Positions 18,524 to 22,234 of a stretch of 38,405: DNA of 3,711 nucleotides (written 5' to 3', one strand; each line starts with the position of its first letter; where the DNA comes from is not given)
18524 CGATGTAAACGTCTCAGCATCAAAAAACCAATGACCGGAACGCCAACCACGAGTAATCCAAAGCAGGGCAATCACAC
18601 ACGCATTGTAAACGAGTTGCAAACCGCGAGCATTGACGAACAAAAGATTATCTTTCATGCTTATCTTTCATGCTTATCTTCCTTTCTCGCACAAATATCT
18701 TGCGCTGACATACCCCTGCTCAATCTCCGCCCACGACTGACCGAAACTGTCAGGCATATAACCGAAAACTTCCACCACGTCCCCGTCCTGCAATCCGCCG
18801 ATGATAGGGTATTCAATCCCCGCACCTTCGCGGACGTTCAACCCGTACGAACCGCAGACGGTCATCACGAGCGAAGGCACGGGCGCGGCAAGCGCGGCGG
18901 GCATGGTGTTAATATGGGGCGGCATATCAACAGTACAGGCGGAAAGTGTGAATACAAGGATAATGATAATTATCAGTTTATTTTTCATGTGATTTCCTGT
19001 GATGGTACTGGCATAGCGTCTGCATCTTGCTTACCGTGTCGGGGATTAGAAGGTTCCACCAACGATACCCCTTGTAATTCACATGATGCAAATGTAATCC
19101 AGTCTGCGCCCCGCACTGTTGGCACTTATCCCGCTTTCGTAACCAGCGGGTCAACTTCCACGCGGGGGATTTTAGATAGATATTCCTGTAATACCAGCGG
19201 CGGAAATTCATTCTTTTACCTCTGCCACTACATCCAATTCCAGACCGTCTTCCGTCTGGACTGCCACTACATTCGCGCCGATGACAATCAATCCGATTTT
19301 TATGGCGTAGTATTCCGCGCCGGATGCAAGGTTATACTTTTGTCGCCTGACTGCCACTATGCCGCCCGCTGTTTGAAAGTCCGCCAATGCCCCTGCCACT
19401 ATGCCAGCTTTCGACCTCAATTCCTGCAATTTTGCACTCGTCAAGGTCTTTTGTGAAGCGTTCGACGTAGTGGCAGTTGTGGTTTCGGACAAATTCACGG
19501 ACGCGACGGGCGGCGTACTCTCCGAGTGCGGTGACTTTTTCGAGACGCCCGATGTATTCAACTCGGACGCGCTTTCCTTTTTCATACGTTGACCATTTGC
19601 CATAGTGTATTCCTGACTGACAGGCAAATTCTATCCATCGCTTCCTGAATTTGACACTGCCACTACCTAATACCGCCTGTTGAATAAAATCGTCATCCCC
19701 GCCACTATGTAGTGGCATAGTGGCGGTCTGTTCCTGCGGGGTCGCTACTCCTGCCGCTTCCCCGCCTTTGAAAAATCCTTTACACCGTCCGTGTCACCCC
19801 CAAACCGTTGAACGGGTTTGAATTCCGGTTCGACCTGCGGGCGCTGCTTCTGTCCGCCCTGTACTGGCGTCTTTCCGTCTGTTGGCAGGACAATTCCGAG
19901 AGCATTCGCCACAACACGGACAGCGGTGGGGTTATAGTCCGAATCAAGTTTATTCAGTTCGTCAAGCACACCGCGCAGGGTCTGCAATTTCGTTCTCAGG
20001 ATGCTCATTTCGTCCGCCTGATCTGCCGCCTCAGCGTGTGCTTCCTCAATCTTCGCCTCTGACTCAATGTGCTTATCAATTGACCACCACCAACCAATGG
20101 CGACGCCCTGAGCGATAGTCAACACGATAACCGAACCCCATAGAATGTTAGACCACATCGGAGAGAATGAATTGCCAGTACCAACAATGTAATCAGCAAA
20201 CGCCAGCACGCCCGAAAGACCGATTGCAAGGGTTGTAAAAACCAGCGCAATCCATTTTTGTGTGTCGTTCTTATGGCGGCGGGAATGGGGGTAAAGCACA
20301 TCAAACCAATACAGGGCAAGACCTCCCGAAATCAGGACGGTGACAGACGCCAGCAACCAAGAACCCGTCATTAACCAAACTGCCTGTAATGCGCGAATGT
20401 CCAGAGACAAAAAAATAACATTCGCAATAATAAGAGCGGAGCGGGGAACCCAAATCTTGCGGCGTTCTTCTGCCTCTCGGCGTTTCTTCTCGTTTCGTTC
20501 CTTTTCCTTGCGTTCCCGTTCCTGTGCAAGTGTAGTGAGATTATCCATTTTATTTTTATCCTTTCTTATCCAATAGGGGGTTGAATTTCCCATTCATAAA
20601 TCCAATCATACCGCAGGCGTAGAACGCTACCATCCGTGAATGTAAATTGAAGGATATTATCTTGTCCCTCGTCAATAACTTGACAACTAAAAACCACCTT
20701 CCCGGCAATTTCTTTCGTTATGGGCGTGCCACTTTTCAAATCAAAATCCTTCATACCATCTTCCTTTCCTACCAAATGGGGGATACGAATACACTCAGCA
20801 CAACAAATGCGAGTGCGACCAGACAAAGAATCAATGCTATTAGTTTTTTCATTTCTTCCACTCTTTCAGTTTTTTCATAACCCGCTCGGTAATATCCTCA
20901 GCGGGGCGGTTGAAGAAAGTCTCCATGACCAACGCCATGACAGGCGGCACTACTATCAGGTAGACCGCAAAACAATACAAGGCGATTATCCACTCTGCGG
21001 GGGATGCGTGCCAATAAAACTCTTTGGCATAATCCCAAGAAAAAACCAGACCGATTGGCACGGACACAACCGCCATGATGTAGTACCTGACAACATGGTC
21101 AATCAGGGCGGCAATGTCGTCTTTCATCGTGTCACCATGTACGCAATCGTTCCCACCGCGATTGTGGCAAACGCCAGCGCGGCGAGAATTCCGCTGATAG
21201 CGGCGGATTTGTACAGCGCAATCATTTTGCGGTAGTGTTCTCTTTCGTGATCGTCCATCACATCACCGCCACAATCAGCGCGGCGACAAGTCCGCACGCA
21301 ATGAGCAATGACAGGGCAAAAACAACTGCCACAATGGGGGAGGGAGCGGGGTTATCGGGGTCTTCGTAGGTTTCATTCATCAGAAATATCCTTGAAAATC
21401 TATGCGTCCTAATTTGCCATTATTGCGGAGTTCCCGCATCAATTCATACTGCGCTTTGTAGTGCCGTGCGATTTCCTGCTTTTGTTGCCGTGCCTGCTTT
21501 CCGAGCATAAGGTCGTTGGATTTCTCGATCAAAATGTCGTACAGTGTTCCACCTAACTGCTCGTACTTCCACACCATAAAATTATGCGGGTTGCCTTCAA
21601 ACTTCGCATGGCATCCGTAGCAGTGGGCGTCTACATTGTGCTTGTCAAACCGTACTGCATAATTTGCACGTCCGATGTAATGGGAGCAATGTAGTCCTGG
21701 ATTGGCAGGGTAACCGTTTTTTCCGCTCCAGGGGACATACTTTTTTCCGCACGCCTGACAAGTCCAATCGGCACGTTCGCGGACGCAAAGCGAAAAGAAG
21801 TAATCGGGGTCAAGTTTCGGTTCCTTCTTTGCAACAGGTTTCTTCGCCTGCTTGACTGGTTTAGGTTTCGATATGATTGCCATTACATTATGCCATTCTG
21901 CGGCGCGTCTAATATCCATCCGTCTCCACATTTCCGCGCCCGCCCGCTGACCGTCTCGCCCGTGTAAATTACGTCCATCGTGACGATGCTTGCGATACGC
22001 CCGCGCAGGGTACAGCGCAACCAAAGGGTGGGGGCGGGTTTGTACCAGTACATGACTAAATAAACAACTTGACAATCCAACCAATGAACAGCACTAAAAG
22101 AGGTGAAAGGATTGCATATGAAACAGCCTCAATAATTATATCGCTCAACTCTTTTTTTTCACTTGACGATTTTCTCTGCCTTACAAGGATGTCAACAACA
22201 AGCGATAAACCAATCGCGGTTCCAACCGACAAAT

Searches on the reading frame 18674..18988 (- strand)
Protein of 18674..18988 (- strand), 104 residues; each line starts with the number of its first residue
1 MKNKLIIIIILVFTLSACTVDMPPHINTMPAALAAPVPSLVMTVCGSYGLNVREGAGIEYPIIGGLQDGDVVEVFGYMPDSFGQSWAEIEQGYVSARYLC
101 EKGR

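Call 9: search_protein_families(library=pfam, proteins=[window:18674-18988:-], max_evalue=0.01)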
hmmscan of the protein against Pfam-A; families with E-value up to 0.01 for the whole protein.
window:18674-18988:- (104 aa): 1 family
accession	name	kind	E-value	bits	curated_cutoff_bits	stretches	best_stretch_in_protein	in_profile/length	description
PF08239.17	SH3_3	-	1.7e-09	38.2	27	1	49-99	2-53/54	Bacterial SH3 domain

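Call 12: search_protein_families(library=phrogs, proteins=[window:18674-18988:-], max_evalue=0.001)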
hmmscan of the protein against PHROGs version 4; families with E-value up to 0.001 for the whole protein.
window:18674-18988:- (104 aa): 2 families
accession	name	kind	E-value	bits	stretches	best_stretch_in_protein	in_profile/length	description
phrog_18955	-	unknown function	6.5e-05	22.7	1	42-99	209-261/483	-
phrog_1794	-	lysis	0.00036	21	1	49-99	278-327/336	amidase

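Call 30: find_related_loci(query=window:18674-18988:-, collection=viral_contigs, flank=4000)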
Query window:18674-18988:- (104 aa) in viral_contigs; peptide patterns used: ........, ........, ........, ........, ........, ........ (x = any residue, [..] = any of these).
23 stretches matched a pattern, but none encodes a relative of the query by tblastn (E <= 1e-3).

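Call 68: list_cluster_members(proteins=[P0121, window:18674-18988:-, window:17839-18432:-])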
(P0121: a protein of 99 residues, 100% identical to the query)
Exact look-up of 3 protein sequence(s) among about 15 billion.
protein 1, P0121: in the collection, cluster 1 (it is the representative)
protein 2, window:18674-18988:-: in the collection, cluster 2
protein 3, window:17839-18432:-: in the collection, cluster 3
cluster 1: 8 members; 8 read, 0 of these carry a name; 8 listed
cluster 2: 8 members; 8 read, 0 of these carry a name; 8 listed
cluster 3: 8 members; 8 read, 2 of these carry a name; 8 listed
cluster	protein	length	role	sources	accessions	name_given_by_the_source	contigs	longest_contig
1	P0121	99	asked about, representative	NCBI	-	-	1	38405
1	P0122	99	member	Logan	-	-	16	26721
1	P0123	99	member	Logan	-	-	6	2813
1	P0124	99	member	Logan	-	-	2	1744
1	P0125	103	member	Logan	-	-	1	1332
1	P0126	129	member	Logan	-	-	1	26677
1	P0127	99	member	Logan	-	-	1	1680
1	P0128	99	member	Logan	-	-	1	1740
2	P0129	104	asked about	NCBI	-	-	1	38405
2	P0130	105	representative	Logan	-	-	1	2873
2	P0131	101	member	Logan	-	-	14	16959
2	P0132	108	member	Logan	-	-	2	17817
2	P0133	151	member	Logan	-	-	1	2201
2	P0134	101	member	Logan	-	-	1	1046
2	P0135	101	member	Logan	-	-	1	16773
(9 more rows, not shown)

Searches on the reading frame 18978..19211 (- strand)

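Call 9: search_protein_families(library=pfam, proteins=[window:18978-19211:-], max_evalue=0.01)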
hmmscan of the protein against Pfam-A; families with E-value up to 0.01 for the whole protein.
window:18978-19211:- (77 aa): 0 families

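Call 12: search_protein_families(library=phrogs, proteins=[window:18978-19211:-], max_evalue=0.001)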
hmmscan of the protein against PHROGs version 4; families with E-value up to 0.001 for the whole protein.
window:18978-19211:- (77 aa): 2 families
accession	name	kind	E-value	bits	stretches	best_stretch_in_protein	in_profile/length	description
phrog_119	-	DNA, RNA and nucleotide metabolism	0.00012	22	1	12-77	185-257/443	HNH endonuclease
phrog_5956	-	DNA, RNA and nucleotide metabolism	0.00089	19.9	1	23-76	55-109/138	HNH endonuclease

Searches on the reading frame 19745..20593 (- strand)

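Call 9: search_protein_families(library=pfam, proteins=[window:19745-20593:-], max_evalue=0.01)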
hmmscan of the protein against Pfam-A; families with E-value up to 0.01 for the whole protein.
window:19745-20593:- (282 aa): 2 families
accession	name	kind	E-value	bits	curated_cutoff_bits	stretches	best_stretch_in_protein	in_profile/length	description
PF20570.3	DUF6779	-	0.0017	19.4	28.1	1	175-227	51-104/108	Domain of unknown function (DUF6779)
PF25587.1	Rv2743c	-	0.0081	16.3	27.7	0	26-86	13-74/237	Rv2743c family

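Call 12: search_protein_families(library=phrogs, proteins=[window:19745-20593:-], max_evalue=0.001)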
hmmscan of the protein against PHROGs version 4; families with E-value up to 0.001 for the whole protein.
window:19745-20593:- (282 aa): 0 families

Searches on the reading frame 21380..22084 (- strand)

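Call 19: search_protein_families(library=phrogs, proteins=[window:21380-22084:-], max_evalue=0.001)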
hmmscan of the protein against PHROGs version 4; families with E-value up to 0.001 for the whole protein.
window:21380-22084:- (234 aa): 1 family
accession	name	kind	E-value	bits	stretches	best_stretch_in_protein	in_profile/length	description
phrog_5034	-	DNA, RNA and nucleotide metabolism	1.3e-20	75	1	86-222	11-136/138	NinG/ Rap DNA junction specific endonuclease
